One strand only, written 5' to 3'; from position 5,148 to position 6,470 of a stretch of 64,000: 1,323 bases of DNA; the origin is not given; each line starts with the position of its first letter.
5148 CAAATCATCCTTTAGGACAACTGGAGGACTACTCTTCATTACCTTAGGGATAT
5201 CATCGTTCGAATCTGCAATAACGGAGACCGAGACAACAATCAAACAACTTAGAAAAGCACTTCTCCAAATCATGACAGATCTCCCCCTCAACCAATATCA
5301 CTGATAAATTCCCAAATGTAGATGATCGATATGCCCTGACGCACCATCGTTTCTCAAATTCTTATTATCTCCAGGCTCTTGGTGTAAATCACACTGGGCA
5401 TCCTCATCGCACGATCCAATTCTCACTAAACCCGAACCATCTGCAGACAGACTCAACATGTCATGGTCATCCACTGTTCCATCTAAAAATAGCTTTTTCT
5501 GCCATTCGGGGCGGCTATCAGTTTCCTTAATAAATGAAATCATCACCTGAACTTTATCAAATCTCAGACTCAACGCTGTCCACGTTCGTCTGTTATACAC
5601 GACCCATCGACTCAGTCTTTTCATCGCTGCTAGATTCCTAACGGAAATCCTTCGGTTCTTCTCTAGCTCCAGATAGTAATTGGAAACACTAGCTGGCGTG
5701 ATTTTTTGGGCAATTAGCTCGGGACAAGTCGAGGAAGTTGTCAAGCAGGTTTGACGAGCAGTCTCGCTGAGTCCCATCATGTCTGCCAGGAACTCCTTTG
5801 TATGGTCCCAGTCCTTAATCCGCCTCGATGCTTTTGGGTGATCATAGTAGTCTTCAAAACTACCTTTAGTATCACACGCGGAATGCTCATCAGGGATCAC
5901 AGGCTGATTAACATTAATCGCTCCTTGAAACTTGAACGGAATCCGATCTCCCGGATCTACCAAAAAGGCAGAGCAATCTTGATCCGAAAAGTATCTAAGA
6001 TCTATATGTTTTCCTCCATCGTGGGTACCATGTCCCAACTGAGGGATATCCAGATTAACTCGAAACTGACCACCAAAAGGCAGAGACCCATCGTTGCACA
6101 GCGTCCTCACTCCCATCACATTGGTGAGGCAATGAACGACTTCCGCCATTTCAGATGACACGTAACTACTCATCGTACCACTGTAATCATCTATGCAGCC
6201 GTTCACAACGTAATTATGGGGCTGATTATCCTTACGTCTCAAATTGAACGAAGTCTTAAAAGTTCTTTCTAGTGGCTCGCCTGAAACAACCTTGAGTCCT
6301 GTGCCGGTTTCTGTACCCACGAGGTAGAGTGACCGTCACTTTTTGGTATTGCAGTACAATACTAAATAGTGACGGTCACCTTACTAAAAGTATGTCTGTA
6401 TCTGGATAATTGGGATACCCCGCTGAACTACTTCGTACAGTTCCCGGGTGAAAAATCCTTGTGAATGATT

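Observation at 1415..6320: Two N-terminally truncated toxin copies, each with its own small secreted-protein gene: orphan toxin-immunity modules downstream of the main gene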

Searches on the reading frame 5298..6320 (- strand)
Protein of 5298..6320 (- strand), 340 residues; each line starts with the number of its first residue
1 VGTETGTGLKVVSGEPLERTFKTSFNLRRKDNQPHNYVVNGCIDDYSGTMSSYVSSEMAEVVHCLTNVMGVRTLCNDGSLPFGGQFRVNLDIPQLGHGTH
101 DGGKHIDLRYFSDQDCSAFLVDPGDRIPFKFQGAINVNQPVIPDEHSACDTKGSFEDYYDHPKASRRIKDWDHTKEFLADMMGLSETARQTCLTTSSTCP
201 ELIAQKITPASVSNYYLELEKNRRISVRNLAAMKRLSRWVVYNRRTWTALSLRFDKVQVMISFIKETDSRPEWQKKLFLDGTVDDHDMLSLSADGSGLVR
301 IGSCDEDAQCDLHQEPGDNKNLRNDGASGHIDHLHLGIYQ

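Call 4: search_protein_families(library=pfam, proteins=[window:5298-6320:-], max_evalue=0.1)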
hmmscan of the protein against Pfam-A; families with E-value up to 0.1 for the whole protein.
window:5298-6320:- (340 aa): 0 families

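Call 10: search_protein_families(library=ncbifam, proteins=[window:5298-6320:-], max_evalue=1)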
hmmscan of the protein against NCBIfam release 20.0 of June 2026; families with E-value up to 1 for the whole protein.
window:5298-6320:- (340 aa): 0 families

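Call 87: predict_structure(alignment_id=A7)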
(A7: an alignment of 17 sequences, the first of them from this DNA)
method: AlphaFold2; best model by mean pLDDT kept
length: 340 residues; sequences in the alignment: 17
mean_pLDDT: 82.5   pTM: 0.84
mean pLDDT of the five models: 82.5, 82.5, 80.6, 80.4, 77.9
residues with pLDDT >= 90: 158; 70-90: 101; 50-70: 74; < 50: 7
segments of 3 or more residues with pLDDT < 50: 32-35
pLDDT, mean of each block of 10 residues (from residue 1): 65 62 73 56 78 87 92 86 63 63 87 95 67 55 85 93 92 97 97 96 95 89 93 97 94 89 72 89 95 95 88 60 70 86
secondary structure, 60 per line:
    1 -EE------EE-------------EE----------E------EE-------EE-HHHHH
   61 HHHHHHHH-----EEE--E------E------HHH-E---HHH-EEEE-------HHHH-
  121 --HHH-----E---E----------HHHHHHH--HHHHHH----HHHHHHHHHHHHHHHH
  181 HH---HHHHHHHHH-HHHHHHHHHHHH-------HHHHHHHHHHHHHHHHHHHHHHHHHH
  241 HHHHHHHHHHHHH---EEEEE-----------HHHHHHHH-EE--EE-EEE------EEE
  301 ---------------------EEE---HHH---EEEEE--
elements in order: H56-68 E74-76 E105-108 H116-119 H146-152 H155-160 H165-182 H186-194 H196-207 H215-253 E257-261 H273-280 E289-291 E298-300 E322-324 E334-338

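Call 90: fold_search(model_id=the predicted structure, library=pdb)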
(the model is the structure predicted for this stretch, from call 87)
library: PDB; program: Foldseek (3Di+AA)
matches with E <= 10: 46; with E <= 0.001: 0
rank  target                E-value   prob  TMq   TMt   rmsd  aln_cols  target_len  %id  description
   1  9ukn_F                2.3e+00  0.13  0.17  0.17   5.8       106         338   11  CryoEM structure of the T.thermophilus transcription initiation complex (released 2025-10-22)
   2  8uhw_F                2.9e+00  0.04  0.10  0.11  11.6       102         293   12  The structure of the Clostridium thermocellum AdhE spirosome (released 2024-08-21)
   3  6oqr_W                3.6e+00  0.02  0.11  0.17  13.1       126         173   12  E. coli ATP Synthase ADP State 1a (released 2020-06-03)
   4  8s1u_H                4.0e+00  0.03  0.11  0.08  13.2       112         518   15  YlmH bound to stalled 50S subunits with RqcH and PtRNA (released 2024-06-12)
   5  8hki_g                4.0e+00  0.03  0.10  0.13  14.1       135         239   12  Human TRiC open state (released 2023-12-13)
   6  2nrj                  4.2e+00  0.04  0.13  0.13  21.9       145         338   10  Crystal Structure of Hemolysin binding component from Bacillus cereus (released 2006-11-14)
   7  7q83_D                4.8e+00  0.02  0.09  0.17  16.6       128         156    8  Crystal structure of S. cerevisiae Sso2 in complex with the pleckstrin homology domain of Sec3 (released 2022-08-31)
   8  8s9s_4                4.8e+00  0.02  0.10  0.19  23.4       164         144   14  Structure of the human ER membrane protein complex (EMC) in GDN (released 2023-05-17)
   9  3lof_B                5.0e+00  0.05  0.09  0.30  12.3        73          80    8  C-terminal domain of human heat shock 70kDa protein 1B. (released 2010-02-16)
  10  7q83_B                5.0e+00  0.03  0.12  0.23  16.2       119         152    8  Crystal structure of S. cerevisiae Sso2 in complex with the pleckstrin homology domain of Sec3 (released 2022-08-31)
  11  6oiv_D                5.0e+00  0.03  0.11  0.08  11.2       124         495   15  XFEL structure of Escherichia coli dGTPase (released 2019-06-05)
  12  9ukt_F                5.3e+00  0.08  0.15  0.15   9.8        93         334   15  CryoEM structure of the T.thermophilus transcription initiation complex bound to Gp4A-C-U and CTP, -1 dC in the templa (released 2025-10-22)
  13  8e0m_E                5.3e+00  0.04  0.14  0.25  17.8       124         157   15  Homotrimeric variant of tcTRP9, BGL15 (released 2023-04-12)
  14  9ukp_F                5.6e+00  0.05  0.16  0.16   6.5       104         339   13  CryoEM structure of the T.thermophilus transcription initiation complex bound to Ap4A-C, -1 dC in the template DNA str (released 2025-10-22)
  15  8x84_A                5.6e+00  0.03  0.11  0.10  12.2       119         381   13  The cryo-EM structure of insect gustatory receptor Gr43a I418A from Drosophila melanogaster in complex with fructose a (released 2024-02-07)
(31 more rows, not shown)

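Call 114: search_protein_families(library=phrogs, proteins=[window:5298-6320:-], max_evalue=0.01)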
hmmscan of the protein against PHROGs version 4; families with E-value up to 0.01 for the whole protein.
window:5298-6320:- (340 aa): 0 families

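Call 116: fold_search(model_id=the predicted structure, library=viral)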
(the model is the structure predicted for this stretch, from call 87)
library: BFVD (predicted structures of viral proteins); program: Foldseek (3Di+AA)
matches with E <= 10: 137; with E <= 0.001: 0
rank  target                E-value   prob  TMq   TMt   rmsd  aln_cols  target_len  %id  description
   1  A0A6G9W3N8            4.1e-01  0.21  0.15  0.28  11.3       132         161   16  (no name in the UniProt tables at hand)
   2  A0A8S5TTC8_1          6.8e-01  0.05  0.10  0.04  23.1       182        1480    9  NlpC/P60 family [Siphoviridae sp. ct5jB2]
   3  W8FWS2                9.0e-01  0.06  0.13  0.10  25.5       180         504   10  (no name in the UniProt tables at hand)
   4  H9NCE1                1.0e+00  0.04  0.14  0.06  24.3       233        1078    8  (no name in the UniProt tables at hand)
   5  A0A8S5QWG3            1.1e+00  0.02  0.10  0.11  18.8       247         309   12  Minor capsid protein [Siphoviridae sp. ctr592]
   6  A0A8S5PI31            1.1e+00  0.16  0.15  0.15   7.2        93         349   13  Peptidase [Siphoviridae sp. ctsxw88]
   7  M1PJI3                1.1e+00  0.08  0.11  0.12  13.6        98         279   19  (no name in the UniProt tables at hand)
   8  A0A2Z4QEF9            1.2e+00  0.10  0.13  0.19  11.5       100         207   10  Uncharacterized protein [Erwinia phage vB_EamM_Alexandra]
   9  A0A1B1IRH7            1.4e+00  0.15  0.13  0.24   6.7        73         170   15  (no name in the UniProt tables at hand)
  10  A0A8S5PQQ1            1.5e+00  0.06  0.15  0.24  22.3       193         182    9  TFIIB zinc-binding [Siphoviridae sp. ct96x5]
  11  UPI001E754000         1.8e+00  0.07  0.15  0.22  12.5       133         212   13  (no name look-up for this kind of identifier)
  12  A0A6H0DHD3            1.9e+00  0.09  0.17  0.15  19.0       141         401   13  RNA-dependent RNA polymerase [Bruce virus]
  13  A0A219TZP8            2.2e+00  0.02  0.10  0.12  17.3       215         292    9  RNA-dependent RNA polymerase (Fragment) [Emaravirus cajani]
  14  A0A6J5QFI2            2.5e+00  0.01  0.11  0.04  23.8       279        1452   10  Uncharacterized protein [uncultured Caudovirales phage]
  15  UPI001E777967         2.6e+00  0.03  0.14  0.17  16.4       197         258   10  (no name look-up for this kind of identifier)
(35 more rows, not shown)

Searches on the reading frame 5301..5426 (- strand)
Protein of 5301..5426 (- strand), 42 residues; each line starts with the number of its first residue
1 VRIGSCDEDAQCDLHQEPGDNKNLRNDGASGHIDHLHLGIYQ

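Call 94: search_solved_structures(query=A8, max_evalue=10, show_alignments=5)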
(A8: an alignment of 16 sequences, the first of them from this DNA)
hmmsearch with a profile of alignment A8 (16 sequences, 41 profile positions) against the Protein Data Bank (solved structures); distinct sequences matched with E-value up to 10: 7.
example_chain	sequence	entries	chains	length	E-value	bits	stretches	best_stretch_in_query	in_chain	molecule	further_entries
7me9_A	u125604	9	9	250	0.061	16.5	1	16-33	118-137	Beta-lactamase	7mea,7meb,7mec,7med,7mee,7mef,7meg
6edm_A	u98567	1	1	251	0.061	16.4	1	16-33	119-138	Beta-lactamase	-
6pqc_A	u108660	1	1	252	0.061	16.4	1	16-33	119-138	Beta-lactamase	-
6ue2_A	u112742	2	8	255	0.068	16.3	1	16-33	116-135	Beta-lactamase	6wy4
7rl8_A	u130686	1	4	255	0.069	16.3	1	16-33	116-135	Beta-lactamase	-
7rlr_A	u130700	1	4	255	0.069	16.3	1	16-33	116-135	Beta-lactamase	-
7kep_A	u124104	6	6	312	0.084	16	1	16-33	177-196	Beta-lactamase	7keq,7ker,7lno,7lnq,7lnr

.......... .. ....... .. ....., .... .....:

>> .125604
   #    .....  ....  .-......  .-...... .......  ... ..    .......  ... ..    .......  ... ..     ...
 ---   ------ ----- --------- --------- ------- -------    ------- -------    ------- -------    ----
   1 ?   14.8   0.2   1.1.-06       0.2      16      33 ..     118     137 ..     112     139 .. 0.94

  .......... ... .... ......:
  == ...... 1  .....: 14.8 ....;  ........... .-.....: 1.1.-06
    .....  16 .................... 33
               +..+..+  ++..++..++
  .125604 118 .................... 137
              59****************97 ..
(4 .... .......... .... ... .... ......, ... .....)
